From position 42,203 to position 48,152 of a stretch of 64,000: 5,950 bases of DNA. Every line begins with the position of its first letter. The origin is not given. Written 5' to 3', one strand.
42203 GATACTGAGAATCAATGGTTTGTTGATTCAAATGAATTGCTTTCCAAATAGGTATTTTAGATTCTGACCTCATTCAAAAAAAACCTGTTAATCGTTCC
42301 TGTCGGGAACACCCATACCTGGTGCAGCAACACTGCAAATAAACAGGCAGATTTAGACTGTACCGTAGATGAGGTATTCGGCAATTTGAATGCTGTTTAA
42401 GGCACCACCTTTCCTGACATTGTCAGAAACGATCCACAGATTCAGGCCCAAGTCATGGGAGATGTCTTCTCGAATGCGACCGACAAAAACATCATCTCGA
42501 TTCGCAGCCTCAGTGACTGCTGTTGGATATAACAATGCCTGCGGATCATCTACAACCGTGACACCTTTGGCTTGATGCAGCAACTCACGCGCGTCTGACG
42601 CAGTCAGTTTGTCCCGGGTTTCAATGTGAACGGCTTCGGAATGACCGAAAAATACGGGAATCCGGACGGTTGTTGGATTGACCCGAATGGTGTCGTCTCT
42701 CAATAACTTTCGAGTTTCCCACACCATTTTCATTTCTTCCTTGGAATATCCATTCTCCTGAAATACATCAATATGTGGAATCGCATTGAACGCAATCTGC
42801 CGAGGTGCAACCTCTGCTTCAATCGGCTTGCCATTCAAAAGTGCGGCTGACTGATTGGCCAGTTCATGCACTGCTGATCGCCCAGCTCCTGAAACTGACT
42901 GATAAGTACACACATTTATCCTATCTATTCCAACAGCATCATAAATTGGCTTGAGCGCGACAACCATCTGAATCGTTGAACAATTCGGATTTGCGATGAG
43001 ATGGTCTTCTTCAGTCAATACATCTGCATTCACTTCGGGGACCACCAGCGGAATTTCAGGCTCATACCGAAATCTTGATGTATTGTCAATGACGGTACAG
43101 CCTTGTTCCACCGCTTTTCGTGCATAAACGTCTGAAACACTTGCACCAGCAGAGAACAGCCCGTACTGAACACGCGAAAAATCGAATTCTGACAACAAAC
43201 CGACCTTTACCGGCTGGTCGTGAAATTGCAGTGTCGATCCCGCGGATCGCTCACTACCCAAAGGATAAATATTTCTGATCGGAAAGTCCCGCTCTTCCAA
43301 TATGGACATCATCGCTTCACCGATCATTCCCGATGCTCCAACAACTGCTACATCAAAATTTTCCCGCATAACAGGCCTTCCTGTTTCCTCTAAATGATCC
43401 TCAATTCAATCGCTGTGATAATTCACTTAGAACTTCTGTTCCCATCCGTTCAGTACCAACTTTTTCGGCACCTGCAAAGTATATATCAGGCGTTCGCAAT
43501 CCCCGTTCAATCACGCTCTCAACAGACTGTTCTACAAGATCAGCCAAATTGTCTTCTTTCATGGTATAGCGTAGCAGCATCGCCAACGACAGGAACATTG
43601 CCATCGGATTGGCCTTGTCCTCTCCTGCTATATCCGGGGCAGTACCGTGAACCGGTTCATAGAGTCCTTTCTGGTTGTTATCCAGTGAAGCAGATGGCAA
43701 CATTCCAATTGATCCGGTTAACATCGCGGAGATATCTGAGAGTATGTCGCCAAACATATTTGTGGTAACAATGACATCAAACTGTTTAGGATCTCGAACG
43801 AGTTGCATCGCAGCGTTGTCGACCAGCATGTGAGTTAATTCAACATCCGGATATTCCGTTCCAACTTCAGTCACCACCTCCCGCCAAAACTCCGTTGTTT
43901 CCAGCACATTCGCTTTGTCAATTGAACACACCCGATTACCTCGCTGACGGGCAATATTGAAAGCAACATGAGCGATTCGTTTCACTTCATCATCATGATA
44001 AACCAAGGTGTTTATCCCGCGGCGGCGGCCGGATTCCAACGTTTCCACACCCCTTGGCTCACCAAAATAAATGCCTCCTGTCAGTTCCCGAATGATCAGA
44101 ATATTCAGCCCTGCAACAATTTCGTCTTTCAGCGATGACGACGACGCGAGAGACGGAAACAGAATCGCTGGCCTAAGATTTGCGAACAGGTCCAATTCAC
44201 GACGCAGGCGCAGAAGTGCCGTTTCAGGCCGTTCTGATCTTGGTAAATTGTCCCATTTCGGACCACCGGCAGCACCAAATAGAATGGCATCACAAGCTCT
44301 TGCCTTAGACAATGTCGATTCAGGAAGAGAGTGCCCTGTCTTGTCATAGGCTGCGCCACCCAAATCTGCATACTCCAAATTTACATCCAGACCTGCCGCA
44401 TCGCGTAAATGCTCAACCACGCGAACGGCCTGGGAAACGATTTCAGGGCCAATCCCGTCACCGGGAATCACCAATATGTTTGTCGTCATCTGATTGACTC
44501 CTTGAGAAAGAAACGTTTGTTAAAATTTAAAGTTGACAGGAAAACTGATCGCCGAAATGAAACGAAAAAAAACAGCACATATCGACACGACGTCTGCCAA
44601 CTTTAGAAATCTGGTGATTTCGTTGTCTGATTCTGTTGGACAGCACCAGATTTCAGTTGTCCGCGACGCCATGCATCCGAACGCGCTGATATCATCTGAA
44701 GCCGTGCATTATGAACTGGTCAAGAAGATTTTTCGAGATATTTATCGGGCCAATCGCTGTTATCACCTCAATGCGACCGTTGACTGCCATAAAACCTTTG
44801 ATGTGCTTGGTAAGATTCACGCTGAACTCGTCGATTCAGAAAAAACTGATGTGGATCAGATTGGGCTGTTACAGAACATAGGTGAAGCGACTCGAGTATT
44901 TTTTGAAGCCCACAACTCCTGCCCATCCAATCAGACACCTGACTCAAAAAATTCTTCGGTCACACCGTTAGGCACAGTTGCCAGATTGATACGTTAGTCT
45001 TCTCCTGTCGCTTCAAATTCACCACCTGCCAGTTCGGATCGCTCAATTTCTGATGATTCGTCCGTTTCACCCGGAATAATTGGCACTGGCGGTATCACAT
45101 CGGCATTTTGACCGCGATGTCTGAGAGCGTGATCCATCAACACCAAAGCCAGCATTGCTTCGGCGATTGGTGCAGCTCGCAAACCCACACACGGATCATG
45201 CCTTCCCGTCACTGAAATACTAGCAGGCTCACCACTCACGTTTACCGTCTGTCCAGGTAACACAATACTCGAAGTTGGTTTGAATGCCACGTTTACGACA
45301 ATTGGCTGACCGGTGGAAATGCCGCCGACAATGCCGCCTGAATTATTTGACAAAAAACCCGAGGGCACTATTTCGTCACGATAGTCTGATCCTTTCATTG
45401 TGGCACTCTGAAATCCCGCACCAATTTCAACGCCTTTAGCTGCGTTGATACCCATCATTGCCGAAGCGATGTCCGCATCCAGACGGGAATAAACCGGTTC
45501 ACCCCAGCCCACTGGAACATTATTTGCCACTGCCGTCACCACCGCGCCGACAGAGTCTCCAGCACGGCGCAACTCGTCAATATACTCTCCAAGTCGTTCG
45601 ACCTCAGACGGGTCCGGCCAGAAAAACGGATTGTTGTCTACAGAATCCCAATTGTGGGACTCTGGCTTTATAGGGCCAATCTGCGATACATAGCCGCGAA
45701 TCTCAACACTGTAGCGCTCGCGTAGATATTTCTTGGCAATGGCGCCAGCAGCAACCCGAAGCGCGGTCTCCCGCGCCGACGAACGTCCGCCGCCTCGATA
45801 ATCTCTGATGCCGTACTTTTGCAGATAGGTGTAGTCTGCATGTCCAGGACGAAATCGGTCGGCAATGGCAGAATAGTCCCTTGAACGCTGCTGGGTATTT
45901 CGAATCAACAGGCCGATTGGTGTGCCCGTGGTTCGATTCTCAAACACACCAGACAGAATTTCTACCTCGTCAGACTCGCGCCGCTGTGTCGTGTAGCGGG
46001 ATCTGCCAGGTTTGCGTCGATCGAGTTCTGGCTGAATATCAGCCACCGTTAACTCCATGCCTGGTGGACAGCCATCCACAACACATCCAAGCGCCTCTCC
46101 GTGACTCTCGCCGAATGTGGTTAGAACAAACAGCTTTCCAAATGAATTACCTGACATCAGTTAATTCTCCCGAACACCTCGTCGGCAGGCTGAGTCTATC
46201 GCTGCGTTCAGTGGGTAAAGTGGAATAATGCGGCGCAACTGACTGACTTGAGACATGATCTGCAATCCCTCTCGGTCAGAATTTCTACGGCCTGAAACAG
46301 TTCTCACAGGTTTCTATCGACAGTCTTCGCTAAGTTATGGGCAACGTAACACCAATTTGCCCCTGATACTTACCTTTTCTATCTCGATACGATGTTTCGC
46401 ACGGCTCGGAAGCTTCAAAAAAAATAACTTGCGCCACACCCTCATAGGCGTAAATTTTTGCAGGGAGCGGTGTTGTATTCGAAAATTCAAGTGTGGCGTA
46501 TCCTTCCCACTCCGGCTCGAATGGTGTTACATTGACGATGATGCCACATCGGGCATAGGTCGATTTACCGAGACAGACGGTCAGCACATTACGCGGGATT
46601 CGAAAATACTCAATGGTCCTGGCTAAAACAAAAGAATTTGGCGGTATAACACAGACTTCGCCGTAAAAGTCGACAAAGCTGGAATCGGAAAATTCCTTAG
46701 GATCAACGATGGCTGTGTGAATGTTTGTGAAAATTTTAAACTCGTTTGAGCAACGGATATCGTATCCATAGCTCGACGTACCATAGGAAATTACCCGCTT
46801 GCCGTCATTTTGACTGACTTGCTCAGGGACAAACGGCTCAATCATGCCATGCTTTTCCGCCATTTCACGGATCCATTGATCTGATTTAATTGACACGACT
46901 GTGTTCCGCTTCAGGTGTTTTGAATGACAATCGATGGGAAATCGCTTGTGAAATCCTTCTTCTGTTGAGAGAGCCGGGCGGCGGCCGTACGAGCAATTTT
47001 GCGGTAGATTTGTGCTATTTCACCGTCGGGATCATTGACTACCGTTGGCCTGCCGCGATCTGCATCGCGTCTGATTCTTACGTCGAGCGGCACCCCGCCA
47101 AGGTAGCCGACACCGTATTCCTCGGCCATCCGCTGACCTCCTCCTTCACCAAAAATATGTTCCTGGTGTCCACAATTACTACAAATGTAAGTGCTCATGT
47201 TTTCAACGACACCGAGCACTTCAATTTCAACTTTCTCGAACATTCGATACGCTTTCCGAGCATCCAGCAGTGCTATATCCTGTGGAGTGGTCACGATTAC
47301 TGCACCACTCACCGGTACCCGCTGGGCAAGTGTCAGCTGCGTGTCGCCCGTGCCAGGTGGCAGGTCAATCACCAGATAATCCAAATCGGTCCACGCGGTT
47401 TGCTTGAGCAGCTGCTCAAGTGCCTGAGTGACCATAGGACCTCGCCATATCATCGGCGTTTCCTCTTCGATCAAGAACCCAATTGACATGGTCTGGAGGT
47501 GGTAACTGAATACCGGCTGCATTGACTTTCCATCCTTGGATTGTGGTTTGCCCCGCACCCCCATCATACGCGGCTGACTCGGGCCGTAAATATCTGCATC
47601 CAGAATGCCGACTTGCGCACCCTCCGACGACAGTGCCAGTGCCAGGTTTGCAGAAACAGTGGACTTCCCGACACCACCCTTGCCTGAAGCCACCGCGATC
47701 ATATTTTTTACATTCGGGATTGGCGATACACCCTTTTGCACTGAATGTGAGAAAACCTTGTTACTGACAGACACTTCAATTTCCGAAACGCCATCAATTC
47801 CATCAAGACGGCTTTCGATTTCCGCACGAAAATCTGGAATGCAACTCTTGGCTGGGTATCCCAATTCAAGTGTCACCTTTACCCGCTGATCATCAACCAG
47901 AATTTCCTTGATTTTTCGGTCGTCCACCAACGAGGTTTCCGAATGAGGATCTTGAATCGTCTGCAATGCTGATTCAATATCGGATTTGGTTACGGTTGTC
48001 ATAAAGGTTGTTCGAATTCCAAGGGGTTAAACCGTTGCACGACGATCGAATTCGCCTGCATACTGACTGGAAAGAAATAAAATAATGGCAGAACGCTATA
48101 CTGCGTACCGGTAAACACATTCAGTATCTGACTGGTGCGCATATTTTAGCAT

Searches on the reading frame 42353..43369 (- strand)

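Call 45: search_protein_families(library=pfam, proteins=[window:42353-43369:-], max_evalue=1e-8)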
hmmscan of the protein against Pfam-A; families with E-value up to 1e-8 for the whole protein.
window:42353-43369:- (338 aa): 2 families
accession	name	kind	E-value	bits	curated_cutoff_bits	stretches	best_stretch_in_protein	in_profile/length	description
PF02774.23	Semialdhyde_dhC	-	1.1e-58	198.9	26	1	139-320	1-184/184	Semialdehyde dehydrogenase, dimerisation domain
PF01118.30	Semialdhyde_dh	-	5.5e-29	101.5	26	1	7-119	2-119/121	Semialdehyde dehydrogenase, NAD binding domain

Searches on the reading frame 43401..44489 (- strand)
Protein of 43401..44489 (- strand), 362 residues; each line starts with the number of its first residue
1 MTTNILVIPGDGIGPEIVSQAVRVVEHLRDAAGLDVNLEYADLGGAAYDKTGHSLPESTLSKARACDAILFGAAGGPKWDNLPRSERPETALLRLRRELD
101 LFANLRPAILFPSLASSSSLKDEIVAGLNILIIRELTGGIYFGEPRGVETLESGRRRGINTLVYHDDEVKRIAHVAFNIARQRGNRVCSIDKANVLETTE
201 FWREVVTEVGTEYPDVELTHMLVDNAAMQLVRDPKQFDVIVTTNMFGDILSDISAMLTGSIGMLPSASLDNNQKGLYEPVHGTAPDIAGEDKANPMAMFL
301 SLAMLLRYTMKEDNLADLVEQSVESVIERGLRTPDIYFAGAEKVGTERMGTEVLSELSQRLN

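Call 45: search_protein_families(library=pfam, proteins=[window:43401-44489:-], max_evalue=1e-8)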
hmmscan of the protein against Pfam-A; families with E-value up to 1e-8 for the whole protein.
window:43401-44489:- (362 aa): 1 family
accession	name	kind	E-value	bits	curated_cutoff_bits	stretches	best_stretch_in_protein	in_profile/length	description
PF00180.25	Iso_dh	-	6.5e-135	450.3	27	1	4-353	1-348/348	Isocitrate/isopropylmalate dehydrogenase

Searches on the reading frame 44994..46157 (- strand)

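Call 45: search_protein_families(library=pfam, proteins=[window:44994-46157:-], max_evalue=1e-8)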
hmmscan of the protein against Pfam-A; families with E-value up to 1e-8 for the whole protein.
window:44994-46157:- (387 aa): 1 family
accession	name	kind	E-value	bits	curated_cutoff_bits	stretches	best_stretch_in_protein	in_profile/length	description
PF01264.26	Chorismate_synt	-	2.9e-139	463.8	27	1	10-345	1-327/327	Chorismate synthase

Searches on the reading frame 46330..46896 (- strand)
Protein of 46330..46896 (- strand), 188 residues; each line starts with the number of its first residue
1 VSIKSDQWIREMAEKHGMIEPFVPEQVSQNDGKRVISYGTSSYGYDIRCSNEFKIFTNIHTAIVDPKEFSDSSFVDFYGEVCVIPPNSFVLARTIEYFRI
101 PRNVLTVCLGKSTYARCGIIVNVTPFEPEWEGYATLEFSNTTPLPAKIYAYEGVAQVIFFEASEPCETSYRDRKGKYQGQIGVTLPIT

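Call 45: search_protein_families(library=pfam, proteins=[window:46330-46896:-], max_evalue=1e-8)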
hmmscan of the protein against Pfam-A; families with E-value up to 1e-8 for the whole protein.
window:46330-46896:- (188 aa): 1 family
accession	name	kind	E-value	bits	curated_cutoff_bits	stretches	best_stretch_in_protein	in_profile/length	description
PF22769.1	DCD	-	3e-36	125.3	27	1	3-161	1-152/153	dCTP deaminase-like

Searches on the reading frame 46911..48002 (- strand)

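Call 45: search_protein_families(library=pfam, proteins=[window:46911-48002:-], max_evalue=1e-8)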
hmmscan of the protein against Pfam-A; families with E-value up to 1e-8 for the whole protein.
window:46911-48002:- (363 aa): 5 families
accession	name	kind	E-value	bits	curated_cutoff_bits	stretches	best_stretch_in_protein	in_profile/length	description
PF10609.15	ParA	-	4.4e-106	354.2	27.1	1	97-339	1-244/246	NUBPL iron-transfer P-loop NTPase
PF01883.24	FeS_assembly_P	-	4.6e-16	59.3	23.5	1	6-77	1-73/73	Iron-sulfur cluster assembly protein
PF01656.29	CbiA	-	2.6e-13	50.5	25.4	1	102-319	1-124/125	CobQ/CobB/MinD/ParA nucleotide binding domain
PF13614.12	AAA_31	-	1.2e-09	38.8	27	0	101-138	3-40/177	AAA domain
PF09140.17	MipZ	-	1.2e-09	38.3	20.7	1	101-247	2-135/262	ATPase MipZ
